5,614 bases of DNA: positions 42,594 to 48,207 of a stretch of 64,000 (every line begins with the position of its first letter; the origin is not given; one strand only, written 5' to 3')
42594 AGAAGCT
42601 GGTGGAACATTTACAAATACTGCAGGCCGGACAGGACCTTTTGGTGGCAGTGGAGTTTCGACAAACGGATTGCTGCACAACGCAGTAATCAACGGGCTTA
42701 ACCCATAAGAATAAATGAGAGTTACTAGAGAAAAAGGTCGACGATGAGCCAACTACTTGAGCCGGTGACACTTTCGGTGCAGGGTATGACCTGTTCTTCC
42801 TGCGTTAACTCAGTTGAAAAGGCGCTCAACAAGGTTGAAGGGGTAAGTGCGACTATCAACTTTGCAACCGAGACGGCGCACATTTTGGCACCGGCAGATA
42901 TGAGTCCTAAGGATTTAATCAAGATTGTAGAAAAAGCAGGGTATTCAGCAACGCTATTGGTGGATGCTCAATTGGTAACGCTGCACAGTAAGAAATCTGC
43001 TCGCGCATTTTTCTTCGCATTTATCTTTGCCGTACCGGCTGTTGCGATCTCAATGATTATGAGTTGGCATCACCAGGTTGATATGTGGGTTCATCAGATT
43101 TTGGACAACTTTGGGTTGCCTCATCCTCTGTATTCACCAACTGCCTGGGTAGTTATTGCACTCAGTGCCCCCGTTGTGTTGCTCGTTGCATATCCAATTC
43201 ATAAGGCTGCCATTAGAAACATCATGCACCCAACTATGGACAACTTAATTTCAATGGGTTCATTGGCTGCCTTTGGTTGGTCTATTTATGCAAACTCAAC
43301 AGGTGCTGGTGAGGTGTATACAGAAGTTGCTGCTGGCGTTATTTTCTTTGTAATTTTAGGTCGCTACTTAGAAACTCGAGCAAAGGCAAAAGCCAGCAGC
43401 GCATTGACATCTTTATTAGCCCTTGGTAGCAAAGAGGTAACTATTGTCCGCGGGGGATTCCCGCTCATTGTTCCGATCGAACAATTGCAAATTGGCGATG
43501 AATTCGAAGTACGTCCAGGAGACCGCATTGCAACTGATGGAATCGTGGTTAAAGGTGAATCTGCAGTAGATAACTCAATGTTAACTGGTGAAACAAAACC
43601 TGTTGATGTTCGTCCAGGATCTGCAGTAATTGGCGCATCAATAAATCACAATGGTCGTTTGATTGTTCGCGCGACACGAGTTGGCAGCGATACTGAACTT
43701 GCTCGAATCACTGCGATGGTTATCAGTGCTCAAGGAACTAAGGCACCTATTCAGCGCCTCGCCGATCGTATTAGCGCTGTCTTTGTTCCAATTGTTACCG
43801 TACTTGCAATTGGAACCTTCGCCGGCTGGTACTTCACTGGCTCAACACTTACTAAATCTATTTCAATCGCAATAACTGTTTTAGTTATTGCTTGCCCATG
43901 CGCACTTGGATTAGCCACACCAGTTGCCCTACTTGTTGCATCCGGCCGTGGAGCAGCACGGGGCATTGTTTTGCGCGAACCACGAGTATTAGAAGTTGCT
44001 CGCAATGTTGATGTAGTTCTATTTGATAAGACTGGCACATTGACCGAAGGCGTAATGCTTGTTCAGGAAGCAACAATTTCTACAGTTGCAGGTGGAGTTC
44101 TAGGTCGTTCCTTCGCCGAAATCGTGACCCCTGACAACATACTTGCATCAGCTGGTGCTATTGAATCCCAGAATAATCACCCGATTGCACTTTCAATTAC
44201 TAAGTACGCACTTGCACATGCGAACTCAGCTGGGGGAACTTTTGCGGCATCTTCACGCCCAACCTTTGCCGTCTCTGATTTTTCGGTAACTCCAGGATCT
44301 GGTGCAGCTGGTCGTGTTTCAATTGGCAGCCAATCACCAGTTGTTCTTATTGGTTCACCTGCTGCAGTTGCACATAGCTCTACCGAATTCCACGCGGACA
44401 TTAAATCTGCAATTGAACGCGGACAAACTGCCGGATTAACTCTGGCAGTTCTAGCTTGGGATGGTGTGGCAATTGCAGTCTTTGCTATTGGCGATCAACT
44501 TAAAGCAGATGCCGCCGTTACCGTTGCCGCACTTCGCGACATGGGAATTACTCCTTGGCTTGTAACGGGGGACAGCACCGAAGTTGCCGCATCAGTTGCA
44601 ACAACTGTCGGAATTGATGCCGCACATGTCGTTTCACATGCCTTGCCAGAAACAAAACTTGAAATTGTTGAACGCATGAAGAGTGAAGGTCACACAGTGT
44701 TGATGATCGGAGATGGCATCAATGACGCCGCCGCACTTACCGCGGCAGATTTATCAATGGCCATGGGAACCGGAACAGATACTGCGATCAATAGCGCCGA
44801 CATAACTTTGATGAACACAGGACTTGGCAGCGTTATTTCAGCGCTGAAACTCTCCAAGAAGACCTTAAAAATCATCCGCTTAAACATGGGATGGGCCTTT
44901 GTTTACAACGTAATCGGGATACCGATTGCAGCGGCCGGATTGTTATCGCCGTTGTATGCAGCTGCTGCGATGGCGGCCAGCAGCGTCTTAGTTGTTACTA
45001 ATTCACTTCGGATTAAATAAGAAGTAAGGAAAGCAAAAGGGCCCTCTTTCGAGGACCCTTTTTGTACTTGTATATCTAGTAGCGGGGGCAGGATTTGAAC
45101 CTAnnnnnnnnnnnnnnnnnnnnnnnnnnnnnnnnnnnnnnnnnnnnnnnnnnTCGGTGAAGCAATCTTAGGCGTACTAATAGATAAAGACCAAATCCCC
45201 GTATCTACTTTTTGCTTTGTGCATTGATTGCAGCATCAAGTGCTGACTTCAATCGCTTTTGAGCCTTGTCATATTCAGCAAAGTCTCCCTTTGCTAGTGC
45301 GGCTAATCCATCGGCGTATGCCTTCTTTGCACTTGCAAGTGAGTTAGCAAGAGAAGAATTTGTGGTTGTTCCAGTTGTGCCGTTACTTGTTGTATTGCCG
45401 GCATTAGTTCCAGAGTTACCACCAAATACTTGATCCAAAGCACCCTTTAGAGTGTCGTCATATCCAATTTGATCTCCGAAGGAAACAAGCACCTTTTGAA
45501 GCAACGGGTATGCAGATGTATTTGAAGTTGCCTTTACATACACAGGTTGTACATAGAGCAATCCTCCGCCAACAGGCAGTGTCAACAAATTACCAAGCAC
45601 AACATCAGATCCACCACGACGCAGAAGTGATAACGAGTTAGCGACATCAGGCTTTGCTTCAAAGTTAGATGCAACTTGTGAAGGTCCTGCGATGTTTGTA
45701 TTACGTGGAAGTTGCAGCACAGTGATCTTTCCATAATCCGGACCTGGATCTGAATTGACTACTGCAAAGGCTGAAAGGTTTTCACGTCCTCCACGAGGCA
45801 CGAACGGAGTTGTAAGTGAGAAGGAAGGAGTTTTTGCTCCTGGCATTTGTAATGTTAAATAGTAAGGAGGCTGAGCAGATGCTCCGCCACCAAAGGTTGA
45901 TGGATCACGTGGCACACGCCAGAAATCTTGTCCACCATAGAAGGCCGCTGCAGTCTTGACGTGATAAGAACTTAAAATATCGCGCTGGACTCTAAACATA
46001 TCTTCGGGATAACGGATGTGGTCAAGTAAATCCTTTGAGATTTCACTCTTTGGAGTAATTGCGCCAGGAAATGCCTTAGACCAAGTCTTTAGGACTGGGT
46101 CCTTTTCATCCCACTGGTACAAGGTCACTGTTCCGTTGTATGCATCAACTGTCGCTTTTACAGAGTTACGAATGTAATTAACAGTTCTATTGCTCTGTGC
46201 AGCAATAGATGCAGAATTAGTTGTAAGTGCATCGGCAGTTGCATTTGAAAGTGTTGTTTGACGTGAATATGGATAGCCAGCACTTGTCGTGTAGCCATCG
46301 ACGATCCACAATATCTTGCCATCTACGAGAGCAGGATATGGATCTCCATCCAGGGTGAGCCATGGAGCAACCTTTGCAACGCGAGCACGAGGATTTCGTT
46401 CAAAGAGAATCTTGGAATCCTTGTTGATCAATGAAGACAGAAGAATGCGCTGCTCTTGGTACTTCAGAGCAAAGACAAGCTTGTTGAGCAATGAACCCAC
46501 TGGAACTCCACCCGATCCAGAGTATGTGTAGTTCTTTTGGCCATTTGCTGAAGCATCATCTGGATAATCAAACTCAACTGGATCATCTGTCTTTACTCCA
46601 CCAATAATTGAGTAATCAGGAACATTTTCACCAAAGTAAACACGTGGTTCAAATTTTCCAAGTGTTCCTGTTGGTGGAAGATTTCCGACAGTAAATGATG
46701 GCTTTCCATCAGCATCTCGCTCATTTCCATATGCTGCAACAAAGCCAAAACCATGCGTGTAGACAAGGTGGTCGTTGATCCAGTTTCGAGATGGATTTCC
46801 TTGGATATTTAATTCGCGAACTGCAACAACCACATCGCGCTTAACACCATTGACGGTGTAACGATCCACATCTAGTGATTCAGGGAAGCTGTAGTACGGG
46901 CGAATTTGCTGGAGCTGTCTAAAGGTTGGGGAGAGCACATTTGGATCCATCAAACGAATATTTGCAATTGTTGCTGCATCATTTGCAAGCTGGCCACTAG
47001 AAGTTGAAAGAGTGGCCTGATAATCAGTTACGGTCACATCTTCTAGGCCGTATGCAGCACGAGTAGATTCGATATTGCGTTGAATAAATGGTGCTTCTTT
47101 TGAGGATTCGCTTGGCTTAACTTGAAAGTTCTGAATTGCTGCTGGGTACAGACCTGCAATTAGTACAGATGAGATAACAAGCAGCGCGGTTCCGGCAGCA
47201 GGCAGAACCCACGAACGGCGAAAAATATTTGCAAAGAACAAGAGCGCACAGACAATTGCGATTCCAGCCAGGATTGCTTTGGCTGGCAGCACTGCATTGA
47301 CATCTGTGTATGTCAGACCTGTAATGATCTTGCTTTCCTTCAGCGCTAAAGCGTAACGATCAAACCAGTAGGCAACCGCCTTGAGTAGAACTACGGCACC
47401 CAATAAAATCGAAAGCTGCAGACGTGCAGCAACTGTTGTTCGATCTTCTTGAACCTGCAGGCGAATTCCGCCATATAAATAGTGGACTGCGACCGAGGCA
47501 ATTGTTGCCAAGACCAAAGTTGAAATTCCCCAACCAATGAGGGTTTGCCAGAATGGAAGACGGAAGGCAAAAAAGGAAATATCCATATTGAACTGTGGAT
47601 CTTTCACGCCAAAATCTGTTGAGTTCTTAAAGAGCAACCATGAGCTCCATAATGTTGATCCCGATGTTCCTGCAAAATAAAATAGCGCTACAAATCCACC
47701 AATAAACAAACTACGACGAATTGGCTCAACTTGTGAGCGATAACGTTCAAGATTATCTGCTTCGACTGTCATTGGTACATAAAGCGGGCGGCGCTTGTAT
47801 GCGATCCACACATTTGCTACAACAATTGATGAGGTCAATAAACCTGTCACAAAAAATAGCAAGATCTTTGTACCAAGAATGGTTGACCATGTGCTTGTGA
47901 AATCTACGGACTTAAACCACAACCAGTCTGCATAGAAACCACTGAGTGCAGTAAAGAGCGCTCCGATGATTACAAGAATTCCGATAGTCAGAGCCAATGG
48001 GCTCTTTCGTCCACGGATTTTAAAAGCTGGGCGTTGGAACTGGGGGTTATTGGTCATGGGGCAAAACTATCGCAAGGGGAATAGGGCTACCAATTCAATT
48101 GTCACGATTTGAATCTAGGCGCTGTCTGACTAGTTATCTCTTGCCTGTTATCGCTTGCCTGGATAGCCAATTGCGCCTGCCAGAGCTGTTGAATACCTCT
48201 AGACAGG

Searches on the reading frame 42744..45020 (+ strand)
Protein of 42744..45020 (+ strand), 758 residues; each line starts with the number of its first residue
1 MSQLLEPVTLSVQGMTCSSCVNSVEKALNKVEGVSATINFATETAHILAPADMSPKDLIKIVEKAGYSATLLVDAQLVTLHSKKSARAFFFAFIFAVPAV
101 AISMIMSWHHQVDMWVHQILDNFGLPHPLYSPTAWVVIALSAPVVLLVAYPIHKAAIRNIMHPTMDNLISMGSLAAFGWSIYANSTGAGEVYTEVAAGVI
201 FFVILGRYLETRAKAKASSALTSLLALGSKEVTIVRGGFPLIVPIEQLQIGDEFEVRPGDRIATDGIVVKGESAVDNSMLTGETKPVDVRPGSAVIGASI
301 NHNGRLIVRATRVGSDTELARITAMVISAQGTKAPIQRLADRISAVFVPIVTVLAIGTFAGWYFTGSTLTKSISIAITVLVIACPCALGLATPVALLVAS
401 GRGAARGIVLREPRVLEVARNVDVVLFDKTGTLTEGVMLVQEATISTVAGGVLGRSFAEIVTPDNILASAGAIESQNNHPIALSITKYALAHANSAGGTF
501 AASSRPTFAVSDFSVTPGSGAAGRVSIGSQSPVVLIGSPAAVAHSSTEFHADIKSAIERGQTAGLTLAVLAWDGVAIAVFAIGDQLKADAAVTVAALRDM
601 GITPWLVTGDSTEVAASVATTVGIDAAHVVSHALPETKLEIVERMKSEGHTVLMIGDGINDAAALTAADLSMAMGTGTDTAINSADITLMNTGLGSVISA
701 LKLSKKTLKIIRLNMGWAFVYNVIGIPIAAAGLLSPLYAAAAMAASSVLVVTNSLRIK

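Call 9: search_protein_families(library=pfam, proteins=[window:42744-45020:+])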
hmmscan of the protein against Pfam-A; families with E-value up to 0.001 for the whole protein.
window:42744-45020:+ (758 aa): 4 families
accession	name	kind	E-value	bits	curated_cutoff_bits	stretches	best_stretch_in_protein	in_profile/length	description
PF00122.25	E1-E2_ATPase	-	6.9e-53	179.3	28.1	1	229-405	4-180/181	E1-E2 ATPase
PF00702.32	Hydrolase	-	2.8e-27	96.8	26.4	1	422-669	1-191/191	haloacid dehalogenase-like hydrolase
PF00403.32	HMA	-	1.4e-14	54.6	24.8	1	9-67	1-61/62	Heavy-metal-associated domain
PF08282.18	Hydrolase_3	-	2.2e-06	28.1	20.9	1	641-692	195-246/255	haloacid dehalogenase-like hydrolase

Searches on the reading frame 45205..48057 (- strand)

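Call 9: search_protein_families(library=pfam, proteins=[window:45205-48057:-])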
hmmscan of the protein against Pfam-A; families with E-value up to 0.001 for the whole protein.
window:45205-48057:- (950 aa): 1 family
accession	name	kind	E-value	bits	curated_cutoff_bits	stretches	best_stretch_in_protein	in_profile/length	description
PF03699.18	UPF0182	-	9.5e-289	960.3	27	1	22-812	2-770/770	Uncharacterised protein family (UPF0182)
